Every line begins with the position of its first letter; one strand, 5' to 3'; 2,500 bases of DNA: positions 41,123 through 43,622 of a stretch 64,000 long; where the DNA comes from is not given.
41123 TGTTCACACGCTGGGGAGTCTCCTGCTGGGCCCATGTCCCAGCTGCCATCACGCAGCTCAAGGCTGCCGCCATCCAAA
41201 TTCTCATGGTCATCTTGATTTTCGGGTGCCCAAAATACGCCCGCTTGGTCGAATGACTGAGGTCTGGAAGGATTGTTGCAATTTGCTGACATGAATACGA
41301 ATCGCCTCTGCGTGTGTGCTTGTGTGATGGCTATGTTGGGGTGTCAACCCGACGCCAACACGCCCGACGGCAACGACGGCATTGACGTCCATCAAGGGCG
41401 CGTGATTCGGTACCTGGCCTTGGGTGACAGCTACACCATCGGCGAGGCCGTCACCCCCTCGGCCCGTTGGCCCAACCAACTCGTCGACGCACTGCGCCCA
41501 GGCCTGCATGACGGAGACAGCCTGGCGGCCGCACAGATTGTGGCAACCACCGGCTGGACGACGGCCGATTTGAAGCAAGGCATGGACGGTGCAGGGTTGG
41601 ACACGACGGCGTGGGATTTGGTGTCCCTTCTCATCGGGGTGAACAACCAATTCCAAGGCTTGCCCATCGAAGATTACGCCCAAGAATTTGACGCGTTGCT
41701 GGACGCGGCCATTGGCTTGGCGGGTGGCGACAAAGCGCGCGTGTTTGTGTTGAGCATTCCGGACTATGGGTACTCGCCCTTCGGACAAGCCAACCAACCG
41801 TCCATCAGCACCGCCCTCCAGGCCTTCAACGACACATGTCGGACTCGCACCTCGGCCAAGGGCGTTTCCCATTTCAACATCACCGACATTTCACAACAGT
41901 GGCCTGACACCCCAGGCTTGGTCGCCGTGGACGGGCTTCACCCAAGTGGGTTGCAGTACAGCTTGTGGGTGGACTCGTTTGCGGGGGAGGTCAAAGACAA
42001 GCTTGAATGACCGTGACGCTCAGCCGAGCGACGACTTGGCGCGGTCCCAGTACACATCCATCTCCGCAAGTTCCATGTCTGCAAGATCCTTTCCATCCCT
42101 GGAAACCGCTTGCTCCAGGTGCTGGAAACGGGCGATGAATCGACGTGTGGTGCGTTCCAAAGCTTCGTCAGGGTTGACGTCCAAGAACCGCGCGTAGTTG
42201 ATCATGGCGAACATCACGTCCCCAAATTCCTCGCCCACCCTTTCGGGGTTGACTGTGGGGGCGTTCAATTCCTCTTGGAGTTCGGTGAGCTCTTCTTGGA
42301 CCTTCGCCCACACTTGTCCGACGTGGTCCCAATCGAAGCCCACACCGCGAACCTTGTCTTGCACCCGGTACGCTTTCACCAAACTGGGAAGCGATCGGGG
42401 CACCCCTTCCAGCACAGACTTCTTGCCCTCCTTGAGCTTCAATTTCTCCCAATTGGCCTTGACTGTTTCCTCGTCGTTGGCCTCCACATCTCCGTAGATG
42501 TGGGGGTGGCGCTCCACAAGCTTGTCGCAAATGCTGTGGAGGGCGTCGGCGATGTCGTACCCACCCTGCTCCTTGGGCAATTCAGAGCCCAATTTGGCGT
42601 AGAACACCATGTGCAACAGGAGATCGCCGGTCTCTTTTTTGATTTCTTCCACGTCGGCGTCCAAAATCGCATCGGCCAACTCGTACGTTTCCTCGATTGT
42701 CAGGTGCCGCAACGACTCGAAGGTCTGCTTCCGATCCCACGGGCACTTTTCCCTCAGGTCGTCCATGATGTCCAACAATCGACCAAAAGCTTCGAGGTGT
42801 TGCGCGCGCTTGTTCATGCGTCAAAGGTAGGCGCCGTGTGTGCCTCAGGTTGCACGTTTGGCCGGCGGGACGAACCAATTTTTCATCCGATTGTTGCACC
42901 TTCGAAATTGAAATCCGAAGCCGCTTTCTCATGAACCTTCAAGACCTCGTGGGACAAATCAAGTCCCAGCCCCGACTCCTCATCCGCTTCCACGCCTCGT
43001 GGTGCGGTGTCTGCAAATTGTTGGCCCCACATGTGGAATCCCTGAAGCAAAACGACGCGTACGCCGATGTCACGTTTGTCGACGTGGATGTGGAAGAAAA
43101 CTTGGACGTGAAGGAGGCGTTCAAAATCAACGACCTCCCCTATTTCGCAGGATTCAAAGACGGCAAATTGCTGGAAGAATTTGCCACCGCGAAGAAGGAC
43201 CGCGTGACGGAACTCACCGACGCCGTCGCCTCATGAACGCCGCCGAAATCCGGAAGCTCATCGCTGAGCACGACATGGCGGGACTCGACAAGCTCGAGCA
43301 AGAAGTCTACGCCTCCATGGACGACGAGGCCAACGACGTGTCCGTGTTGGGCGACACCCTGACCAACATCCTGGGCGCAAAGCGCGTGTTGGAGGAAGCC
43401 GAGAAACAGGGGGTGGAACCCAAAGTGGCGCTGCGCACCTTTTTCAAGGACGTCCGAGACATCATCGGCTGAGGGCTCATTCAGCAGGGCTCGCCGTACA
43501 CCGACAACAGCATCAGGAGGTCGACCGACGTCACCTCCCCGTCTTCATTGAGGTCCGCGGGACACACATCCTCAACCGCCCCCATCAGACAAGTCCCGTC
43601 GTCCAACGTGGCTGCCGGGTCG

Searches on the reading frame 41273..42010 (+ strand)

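Call 25: search_protein_families(library=pfam, proteins=[window:41273-42010:+], max_evalue=0.001)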
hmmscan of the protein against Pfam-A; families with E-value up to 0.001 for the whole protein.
window:41273-42010:+ (245 aa): 2 families
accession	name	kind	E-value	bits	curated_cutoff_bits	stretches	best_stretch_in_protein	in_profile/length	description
PF13472.12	Lipase_GDSL_2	-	4.8e-19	70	32.9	1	49-228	1-175/178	GDSL-like Lipase/Acylhydrolase family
PF00657.28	Lipase_GDSL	-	9e-07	29.7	23.6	1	47-234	1-206/208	GDSL-like Lipase/Acylhydrolase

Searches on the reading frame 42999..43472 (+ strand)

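Call 92: search_protein_families(library=pfam, proteins=[window:42999-43472:+], max_evalue=0.01)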
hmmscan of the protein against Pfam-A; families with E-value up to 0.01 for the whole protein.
window:42999-43472:+ (157 aa): 1 family
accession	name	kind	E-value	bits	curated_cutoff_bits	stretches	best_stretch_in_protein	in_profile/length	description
PF22264.1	DUF6952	-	4.1e-10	40.4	27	1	79-156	1-78/79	Family of unknown function (DUF6952)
